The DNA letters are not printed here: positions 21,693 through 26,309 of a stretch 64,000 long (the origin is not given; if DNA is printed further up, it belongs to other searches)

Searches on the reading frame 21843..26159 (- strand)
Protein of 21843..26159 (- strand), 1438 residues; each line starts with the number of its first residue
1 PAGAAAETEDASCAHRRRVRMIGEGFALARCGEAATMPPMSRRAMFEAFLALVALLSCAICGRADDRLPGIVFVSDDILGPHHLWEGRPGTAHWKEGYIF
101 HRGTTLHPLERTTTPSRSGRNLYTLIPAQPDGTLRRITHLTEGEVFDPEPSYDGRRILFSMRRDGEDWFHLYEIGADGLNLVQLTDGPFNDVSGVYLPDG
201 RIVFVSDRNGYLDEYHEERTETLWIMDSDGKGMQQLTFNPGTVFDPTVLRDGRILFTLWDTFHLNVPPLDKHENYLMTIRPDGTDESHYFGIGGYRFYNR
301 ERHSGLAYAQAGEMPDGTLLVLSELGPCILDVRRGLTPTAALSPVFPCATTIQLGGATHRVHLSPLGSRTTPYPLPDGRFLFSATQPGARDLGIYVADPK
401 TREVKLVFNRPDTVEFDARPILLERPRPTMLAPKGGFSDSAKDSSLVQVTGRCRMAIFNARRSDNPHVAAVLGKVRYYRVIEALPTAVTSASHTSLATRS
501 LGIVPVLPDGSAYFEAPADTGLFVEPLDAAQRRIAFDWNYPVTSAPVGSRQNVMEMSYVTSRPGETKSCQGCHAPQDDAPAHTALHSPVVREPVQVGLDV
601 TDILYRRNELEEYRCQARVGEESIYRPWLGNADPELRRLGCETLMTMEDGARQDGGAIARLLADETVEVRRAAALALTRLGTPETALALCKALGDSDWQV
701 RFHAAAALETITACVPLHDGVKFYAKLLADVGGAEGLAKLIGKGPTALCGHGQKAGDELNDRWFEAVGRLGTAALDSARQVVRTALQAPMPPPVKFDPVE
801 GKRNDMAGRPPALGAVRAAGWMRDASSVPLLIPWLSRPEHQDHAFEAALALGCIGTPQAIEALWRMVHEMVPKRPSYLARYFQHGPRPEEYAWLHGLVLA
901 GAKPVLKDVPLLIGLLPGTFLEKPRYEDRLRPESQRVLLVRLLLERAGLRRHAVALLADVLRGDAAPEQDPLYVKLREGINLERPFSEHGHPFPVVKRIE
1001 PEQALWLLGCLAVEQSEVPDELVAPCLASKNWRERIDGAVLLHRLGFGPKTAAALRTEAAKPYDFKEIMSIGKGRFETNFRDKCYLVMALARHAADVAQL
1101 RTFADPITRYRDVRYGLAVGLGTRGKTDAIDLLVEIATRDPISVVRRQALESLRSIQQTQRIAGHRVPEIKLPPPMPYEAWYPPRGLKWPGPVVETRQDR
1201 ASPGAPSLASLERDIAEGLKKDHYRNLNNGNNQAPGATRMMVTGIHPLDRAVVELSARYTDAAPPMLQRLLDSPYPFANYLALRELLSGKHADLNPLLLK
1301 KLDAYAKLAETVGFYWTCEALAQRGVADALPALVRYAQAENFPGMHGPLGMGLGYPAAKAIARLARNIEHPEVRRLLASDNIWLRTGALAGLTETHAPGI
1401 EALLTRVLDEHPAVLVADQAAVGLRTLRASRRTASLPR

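Call 49: search_protein_families(library=pfam, proteins=[window:21843-26159:-], max_evalue=0.01)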
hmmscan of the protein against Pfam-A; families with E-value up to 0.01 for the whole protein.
window:21843-26159:- (1438 aa): 5 families
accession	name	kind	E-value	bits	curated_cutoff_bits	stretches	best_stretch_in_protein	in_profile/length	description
PF13646.12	HEAT_2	-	1.1e-24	87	27.7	3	658-711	5-58/88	HEAT repeats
PF07676.18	PD40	-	3.4e-10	40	20.9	1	181-213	1-35/38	WD40-like Beta Propeller Repeat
PF18582.6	HZS_alpha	-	3.7e-09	37.4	26.6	1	494-535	36-77/98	Hydrazine synthase alpha subunit middle domain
PF02985.28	HEAT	-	1.2e-08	34.8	23.5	0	689-713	5-29/31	HEAT repeat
PF03130.22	HEAT_PBS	-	2.8e-05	24.6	20.9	1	669-695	1-27/27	PBS lyase HEAT-like repeat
